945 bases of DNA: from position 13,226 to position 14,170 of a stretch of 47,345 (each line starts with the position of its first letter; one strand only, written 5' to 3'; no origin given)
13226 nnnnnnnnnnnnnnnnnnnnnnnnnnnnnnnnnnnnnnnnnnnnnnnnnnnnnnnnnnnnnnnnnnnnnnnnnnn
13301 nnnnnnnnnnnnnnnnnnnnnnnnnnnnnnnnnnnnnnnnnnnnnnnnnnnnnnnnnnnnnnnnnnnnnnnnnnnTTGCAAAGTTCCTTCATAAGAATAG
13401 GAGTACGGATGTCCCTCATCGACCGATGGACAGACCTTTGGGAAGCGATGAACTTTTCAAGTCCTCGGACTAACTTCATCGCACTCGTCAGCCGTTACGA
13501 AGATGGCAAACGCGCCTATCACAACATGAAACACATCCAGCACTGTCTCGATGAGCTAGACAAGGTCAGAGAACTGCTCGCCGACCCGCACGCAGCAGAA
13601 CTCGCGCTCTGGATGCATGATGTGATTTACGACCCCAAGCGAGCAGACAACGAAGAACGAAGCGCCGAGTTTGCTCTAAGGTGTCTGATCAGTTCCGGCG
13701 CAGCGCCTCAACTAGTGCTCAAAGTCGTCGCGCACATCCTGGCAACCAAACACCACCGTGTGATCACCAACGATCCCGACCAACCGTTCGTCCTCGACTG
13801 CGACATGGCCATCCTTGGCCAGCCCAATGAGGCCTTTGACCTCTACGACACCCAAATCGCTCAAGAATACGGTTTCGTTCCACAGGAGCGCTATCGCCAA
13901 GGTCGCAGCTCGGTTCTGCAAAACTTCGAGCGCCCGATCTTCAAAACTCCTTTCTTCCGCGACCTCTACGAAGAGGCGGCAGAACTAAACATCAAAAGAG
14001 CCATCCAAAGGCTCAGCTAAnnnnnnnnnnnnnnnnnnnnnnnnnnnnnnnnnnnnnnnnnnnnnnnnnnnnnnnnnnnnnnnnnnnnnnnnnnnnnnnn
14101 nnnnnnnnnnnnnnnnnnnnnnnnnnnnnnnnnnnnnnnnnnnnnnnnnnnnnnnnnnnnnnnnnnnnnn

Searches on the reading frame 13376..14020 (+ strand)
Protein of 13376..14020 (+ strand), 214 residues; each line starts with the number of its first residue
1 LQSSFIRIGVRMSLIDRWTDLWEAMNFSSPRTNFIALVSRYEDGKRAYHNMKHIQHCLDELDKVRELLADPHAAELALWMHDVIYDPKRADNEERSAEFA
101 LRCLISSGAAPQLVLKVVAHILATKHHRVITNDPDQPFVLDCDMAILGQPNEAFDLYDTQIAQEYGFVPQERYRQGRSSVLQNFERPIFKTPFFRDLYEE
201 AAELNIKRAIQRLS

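Call 7: search_protein_families(library=phrogs, proteins=[window:13376-14020:+], max_evalue=0.1)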
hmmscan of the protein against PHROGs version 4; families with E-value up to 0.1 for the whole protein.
window:13376-14020:+ (214 aa): 1 family
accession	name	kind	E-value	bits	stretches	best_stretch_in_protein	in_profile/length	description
phrog_19425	-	other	2.3e-22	80.7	1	37-212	12-202/207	phosphohydrolase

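Call 8: search_protein_families(library=pfam, proteins=[window:13376-14020:+], max_evalue=0.01)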
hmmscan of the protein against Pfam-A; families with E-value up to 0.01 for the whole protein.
window:13376-14020:+ (214 aa): 0 families

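Call 9: search_protein_families(library=padloc, proteins=[window:13376-14020:+], max_evalue=0.1)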
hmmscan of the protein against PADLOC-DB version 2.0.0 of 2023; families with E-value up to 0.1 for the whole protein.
window:13376-14020:+ (214 aa): 0 families
